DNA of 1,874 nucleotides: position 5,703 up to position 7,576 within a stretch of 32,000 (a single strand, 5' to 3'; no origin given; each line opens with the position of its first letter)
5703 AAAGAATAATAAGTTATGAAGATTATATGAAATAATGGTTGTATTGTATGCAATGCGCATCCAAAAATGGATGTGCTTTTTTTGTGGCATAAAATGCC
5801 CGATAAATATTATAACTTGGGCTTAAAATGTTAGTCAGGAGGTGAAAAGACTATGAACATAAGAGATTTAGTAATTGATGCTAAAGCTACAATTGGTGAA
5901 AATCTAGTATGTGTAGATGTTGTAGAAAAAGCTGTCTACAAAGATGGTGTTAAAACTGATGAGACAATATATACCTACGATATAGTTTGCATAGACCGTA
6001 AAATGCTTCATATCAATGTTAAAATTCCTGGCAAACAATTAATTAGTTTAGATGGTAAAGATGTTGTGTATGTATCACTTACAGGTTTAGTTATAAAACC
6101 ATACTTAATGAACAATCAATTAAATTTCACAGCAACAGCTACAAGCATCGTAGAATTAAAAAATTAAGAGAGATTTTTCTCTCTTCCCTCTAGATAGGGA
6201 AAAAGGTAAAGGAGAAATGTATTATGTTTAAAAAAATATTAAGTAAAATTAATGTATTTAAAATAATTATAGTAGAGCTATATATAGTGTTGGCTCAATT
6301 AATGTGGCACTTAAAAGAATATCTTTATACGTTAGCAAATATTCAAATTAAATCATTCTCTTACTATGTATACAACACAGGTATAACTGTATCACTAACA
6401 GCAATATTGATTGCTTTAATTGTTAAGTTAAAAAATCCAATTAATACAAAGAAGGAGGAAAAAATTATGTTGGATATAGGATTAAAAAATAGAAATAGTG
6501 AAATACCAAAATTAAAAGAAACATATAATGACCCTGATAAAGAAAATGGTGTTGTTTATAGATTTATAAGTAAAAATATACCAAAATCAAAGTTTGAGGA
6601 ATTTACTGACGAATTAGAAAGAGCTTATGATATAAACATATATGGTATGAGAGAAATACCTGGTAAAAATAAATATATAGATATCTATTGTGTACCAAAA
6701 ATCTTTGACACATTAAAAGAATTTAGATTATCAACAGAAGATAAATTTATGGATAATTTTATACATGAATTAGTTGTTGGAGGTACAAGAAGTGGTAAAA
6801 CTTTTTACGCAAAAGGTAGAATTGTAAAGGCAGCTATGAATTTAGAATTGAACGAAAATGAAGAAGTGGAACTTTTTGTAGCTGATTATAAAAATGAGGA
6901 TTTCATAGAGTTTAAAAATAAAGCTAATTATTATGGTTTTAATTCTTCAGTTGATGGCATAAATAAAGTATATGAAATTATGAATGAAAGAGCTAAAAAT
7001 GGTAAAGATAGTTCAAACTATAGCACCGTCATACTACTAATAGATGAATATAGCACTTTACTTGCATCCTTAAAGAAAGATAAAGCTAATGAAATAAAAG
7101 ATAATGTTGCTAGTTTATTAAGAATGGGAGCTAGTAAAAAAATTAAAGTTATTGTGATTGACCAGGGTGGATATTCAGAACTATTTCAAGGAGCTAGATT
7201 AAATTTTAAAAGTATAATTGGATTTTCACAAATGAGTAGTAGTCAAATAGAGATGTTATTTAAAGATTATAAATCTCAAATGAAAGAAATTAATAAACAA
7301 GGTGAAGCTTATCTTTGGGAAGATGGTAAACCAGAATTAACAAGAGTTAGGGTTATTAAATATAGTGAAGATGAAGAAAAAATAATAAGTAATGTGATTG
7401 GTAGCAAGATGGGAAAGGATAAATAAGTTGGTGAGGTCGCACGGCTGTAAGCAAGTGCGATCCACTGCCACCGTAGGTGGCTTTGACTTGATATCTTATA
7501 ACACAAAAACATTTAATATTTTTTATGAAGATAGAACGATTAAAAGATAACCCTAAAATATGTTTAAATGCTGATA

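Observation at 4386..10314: A 5.9-kb serine-recombinase element sits inside the LSGG-signature codons of an ABC ATPase gene, and both att junctions are readable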

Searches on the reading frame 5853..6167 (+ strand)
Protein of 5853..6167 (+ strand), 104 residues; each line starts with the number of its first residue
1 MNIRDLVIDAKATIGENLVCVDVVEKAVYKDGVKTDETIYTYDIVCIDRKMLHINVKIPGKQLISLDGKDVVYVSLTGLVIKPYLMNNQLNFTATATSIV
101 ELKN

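Call 6: search_protein_families(library=pfam, proteins=[window:5853-6167:+], max_evalue=0.01)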
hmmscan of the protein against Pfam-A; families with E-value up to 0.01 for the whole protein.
window:5853-6167:+ (104 aa): 0 families

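Call 7: search_protein_families(library=ncbifam, proteins=[window:5853-6167:+], max_evalue=0.01)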
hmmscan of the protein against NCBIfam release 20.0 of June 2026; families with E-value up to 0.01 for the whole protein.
window:5853-6167:+ (104 aa): 0 families

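Call 20: search_protein_families(library=phrogs, proteins=[window:5853-6167:+], max_evalue=0.01)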
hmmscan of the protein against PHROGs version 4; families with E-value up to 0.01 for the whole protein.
window:5853-6167:+ (104 aa): 0 families

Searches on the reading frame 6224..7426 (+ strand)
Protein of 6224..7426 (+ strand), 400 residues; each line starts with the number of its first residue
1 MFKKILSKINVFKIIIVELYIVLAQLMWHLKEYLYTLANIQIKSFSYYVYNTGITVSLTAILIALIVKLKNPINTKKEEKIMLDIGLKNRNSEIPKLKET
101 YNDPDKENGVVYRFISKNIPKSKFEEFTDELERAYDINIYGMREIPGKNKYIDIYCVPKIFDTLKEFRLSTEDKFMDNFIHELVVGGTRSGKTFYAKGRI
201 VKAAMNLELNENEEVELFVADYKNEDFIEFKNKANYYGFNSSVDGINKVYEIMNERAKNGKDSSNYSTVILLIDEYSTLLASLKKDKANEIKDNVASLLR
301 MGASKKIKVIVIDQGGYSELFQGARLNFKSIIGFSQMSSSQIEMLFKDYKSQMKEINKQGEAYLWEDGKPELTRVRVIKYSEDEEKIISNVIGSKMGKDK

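Call 6: search_protein_families(library=pfam, proteins=[window:6224-7426:+], max_evalue=0.01)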
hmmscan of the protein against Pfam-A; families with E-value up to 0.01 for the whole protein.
window:6224-7426:+ (400 aa): 2 families
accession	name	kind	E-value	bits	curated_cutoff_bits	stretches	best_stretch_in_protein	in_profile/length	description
PF02283.22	CobU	-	0.0054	16.7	27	0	183-312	2-121/168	Cobinamide kinase / cobinamide phosphate guanyltransferase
PF01580.24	FtsK_SpoIIIE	-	0.0074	16.2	24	0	181-231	41-88/221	FtsK/SpoIIIE family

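Call 7: search_protein_families(library=ncbifam, proteins=[window:6224-7426:+], max_evalue=0.01)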
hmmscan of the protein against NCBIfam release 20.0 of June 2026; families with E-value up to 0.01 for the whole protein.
window:6224-7426:+ (400 aa): 2 families
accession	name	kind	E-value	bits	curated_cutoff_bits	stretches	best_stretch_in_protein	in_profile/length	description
TIGR03925.1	T7SS_EccC_b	equivalog_domain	1.6e-05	23.4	346.55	1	245-312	164-226/564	type VII secretion protein EccCb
NF004469.0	PRK05800.1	equivalog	0.0035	17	161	0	181-202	4-25/173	bifunctional adenosylcobinamide kinase/adenosylcobinamide-phosphate guanylyltransferase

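Call 20: search_protein_families(library=phrogs, proteins=[window:6224-7426:+], max_evalue=0.01)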
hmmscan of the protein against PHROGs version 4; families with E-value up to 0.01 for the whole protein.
window:6224-7426:+ (400 aa): 1 family
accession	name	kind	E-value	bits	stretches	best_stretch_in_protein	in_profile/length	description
phrog_2666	-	head and packaging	0.00055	19.7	1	152-375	294-528/555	terminase large subunit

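Call 22: search_solved_structures(query=window:6224-7426:+, max_evalue=1)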
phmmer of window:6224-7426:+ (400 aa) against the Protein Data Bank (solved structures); distinct sequences matched with E-value up to 1: 0.

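Call 50: search_dna_similar(query=window:6224-7426:+, collection=plasmids, mode=protein, max_rows=12, max_evalue=0.001)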
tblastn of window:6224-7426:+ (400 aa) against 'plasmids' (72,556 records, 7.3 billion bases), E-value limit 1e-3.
Records with a match: 3; places in all: 3; records where one place covers at least 80% of the query: 0.
Best place of each record, by identity: <60% 3.
By first word of the organism name: Clostridium 1; Vescimonas 1; Clostridioides 1.
By predicted mobility (MOB-suite, as given by PLSDB): non-mobilizable 2; mobilizable 1.
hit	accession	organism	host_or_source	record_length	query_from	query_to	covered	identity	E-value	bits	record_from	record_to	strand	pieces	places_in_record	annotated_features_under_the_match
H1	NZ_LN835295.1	Clostridium perfringens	-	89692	177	364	47%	25.1%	1e-4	52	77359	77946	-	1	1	FtsK/SpoIIIE domain-containing protein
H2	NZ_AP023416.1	Vescimonas fastidiosa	Homo sapiens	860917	177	363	47%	24.8%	9e-5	52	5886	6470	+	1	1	FtsK/SpoIIIE domain-containing protein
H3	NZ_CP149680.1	Clostridioides difficile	-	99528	177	363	47%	24.8%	1e-4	52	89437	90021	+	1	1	FtsK/SpoIIIE domain-containing protein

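Call 61: find_homologous_proteins(query=window:6224-7426:+, max_evalue=0.00001)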
Query window:6224-7426:+ (400 aa): 18 proteins with E <= 0.00001 among 5676 candidates.
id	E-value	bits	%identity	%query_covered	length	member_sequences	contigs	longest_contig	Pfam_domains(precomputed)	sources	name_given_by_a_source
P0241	1.0e-253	859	100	100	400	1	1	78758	-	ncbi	-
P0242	2.1e-245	832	97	100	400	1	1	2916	-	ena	-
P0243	5.9e-227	771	87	100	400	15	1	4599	-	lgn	-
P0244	1.0e-224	764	88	100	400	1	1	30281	-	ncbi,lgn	-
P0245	2.1e-224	763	87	100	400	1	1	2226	-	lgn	-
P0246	7.9e-213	725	82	100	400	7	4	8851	-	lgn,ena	-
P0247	1.5e-210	717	81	100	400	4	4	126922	-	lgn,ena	-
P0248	1.2e-208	711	80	100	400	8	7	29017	-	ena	-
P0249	3.4e-198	677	80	95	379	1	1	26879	-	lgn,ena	-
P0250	1.2e-149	517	62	97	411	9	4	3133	-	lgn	-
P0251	6.3e-145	501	61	94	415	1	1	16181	-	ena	-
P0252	9.3e-99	349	49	98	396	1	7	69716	-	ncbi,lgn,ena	-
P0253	1.0e-96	343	47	97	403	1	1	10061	-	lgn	-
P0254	2.5e-90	322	44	99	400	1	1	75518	-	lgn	-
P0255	3.2e-89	318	45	97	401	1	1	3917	-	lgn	-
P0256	6.0e-84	301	45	96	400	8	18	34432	-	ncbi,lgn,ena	-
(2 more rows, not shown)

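Call 62: find_encoding_contigs(protein=P0241, flank=1000, max_places=2)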
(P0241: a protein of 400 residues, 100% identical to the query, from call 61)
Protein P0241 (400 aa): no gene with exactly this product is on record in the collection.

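Call 63: find_encoding_contigs(protein=P0256, flank=9000, max_places=4)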
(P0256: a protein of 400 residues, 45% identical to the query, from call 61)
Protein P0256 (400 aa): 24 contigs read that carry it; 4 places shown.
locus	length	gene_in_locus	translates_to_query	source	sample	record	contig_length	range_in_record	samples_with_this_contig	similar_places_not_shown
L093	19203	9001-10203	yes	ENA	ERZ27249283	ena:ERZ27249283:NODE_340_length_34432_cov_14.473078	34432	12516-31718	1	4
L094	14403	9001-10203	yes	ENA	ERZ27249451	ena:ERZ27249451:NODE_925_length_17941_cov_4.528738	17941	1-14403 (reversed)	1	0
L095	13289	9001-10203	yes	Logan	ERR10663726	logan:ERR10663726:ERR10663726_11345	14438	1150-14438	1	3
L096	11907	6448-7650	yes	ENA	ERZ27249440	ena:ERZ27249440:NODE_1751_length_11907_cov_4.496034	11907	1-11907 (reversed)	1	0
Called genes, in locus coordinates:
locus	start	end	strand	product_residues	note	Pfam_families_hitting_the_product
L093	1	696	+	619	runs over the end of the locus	PF02518:HATPase_c (weak), PF13589:HATPase_c_3, PF00183:HSP90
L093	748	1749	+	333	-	PF00768:Peptidase_S11, PF13354:Beta-lactamase2, PF07943:PBP5_C (weak)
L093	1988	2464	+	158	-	-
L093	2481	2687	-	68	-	PF01402:RHH_1 (faint)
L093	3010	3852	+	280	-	PF16403:Bact_surface_Ig-like (faint)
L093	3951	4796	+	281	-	-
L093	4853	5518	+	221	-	-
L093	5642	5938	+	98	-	-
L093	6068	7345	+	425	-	-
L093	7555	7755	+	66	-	-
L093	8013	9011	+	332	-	PF02407:Viral_Rep (weak)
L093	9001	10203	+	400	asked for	-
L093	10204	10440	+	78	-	PF09035:Tn916-Xis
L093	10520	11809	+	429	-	PF02920:Integrase_DNA, PF00589:Phage_integrase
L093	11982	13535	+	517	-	PF12072:RNase_Y_N, PF00013:KH_1, PF22891:KH_PNO1_2nd (weak), PF01966:HD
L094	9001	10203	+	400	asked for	-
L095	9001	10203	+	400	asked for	-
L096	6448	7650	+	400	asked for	-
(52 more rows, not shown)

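Call 64: find_encoding_contigs(protein=P0252, flank=9000, max_places=3)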
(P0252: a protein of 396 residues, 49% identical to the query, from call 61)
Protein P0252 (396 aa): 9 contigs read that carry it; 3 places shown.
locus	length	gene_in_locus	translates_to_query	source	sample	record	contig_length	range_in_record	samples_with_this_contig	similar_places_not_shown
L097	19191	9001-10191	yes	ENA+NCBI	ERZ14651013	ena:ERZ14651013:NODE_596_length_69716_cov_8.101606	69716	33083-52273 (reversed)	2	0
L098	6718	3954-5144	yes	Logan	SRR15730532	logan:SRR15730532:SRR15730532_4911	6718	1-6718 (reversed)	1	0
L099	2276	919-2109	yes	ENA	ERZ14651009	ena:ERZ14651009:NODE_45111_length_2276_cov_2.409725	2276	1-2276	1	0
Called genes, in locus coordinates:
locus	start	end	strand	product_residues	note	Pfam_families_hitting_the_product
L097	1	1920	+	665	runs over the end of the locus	PF17191:RecG_wedge, PF04851:ResIII, PF00270:DEAD, PF07517:SecA_DEAD (weak), PF22590:Cas3-like_C_2 (faint), PF00271:Helicase_C, PF19833:RecG_dom3_C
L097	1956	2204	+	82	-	PF01613:Flavin_Reduct (weak)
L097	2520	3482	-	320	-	PF11899:DUF3419 (weak)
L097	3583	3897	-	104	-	-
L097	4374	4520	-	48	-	PF17761:DUF1016_N (weak)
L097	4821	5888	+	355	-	-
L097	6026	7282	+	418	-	PF04542:Sigma70_r2, PF04539:Sigma70_r3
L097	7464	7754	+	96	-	-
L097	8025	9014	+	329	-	PF02407:Viral_Rep (weak)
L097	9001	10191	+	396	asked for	-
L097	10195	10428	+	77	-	PF09035:Tn916-Xis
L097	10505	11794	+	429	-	PF02920:Integrase_DNA, PF00589:Phage_integrase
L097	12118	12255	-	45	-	-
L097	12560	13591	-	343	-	-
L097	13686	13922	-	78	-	PF01381:HTH_3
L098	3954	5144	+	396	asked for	-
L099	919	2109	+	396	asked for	-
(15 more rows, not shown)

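Call 71: predict_structure(alignment_id=A1)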
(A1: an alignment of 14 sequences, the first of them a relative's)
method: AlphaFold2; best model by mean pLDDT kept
length: 400 residues; sequences in the alignment: 14
mean_pLDDT: 72.9   pTM: 0.57
mean pLDDT of the five models: 72.9, 60.2, 59.5, 58.3, 56.7
residues with pLDDT >= 90: 50; 70-90: 194; 50-70: 126; < 50: 30
segments of 3 or more residues with pLDDT < 50: 1-13, 317-320, 355-358, 398-400
pLDDT, mean of each block of 10 residues (from residue 1): 34 57 72 71 70 73 58 69 87 89 76 90 90 80 84 83 64 66 71 79 68 79 71 73 91 85 72 87 91 89 87 64 61 65 59 50 59 66 76 57
secondary structure, 60 per line:
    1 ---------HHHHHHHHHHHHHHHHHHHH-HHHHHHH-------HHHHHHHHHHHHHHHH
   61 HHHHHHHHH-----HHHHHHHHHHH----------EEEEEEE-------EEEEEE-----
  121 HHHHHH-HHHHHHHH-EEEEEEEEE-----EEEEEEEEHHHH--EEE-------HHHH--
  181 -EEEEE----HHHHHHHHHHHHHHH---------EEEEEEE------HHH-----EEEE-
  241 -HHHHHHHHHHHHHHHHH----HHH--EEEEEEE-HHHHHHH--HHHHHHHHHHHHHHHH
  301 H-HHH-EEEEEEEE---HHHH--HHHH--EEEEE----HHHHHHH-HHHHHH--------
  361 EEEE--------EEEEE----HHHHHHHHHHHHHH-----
elements in order: H10-29 H31-37 H45-69 H75-85 E96-102 E110-115 H121-126 H128-135 E137-145 E151-158 H159-162 E165-167 H175-178 E182-186 H191-205 E215-221 E236-239 H242-258 E268-274 H276-282 H285-301 E307-314 H318-321 H324-327 E330-334 H339-345 H347-352 E361-364 E373-377 H382-395

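Call 74: fold_search(model_id=the predicted structure, library=pdb)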
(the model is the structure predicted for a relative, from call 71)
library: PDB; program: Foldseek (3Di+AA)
matches with E <= 10: 1628; with E <= 0.001: 282
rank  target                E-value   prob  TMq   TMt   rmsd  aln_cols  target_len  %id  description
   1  6o1w_A                1.2e-14  1.00  0.49  0.54   7.1       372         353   16  Structure of pCW3 conjugation coupling protein TcpA monomer orthorhombic crystal form (released 2020-02-26)
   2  6o1x_A                2.0e-14  1.00  0.52  0.58   6.9       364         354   16  Structure of pCW3 conjugation coupling protein TcpA monomer form with ATPgS (released 2020-02-26)
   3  6o1x_B                3.1e-13  1.00  0.49  0.54   6.7       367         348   14  Structure of pCW3 conjugation coupling protein TcpA monomer form with ATPgS (released 2020-02-26)
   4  6o1y_B                3.7e-13  1.00  0.50  0.55   6.9       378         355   15  Structure of pCW3 conjugation coupling protein TcpA monomeric form with ATP (released 2020-02-26)
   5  6o1w_B                4.9e-13  1.00  0.51  0.57   6.6       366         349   16  Structure of pCW3 conjugation coupling protein TcpA monomer orthorhombic crystal form (released 2020-02-26)
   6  6t8o_A                1.6e-12  1.00  0.49  0.49   7.7       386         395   14  Stalled FtsK motor domain bound to dsDNA end (released 2019-11-20)
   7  6o1z                  1.8e-12  1.00  0.52  0.57   6.5       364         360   15  Structure of pCW3 conjugation coupling protein TcpA hexagonal crystal form (released 2020-03-04)
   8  6t8o_F                4.4e-12  1.00  0.48  0.48   8.8       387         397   12  Stalled FtsK motor domain bound to dsDNA end (released 2019-11-20)
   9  6t8b_D                5.6e-12  1.00  0.49  0.50   7.3       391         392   15  FtsK motor domain with dsDNA, translocating state (released 2019-11-20)
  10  6t8o_C                1.2e-11  1.00  0.53  0.53   7.2       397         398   12  Stalled FtsK motor domain bound to dsDNA end (released 2019-11-20)
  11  2ius_A                1.6e-11  1.00  0.52  0.52   7.2       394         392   11  E. coli FtsK motor domain (released 2006-08-29)
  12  2ius_D                1.9e-11  1.00  0.52  0.53   7.4       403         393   13  E. coli FtsK motor domain (released 2006-08-29)
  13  6t8g_A                2.0e-11  1.00  0.51  0.51   7.6       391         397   15  Stalled FtsK motor domain bound to dsDNA (released 2019-11-20)
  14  2ius_F                2.2e-11  1.00  0.50  0.52   7.2       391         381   12  E. coli FtsK motor domain (released 2006-08-29)
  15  2iut_A                2.2e-11  1.00  0.50  0.49   8.4       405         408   12  P. aeruginosa FtsK motor domain, dimeric (released 2006-08-29)
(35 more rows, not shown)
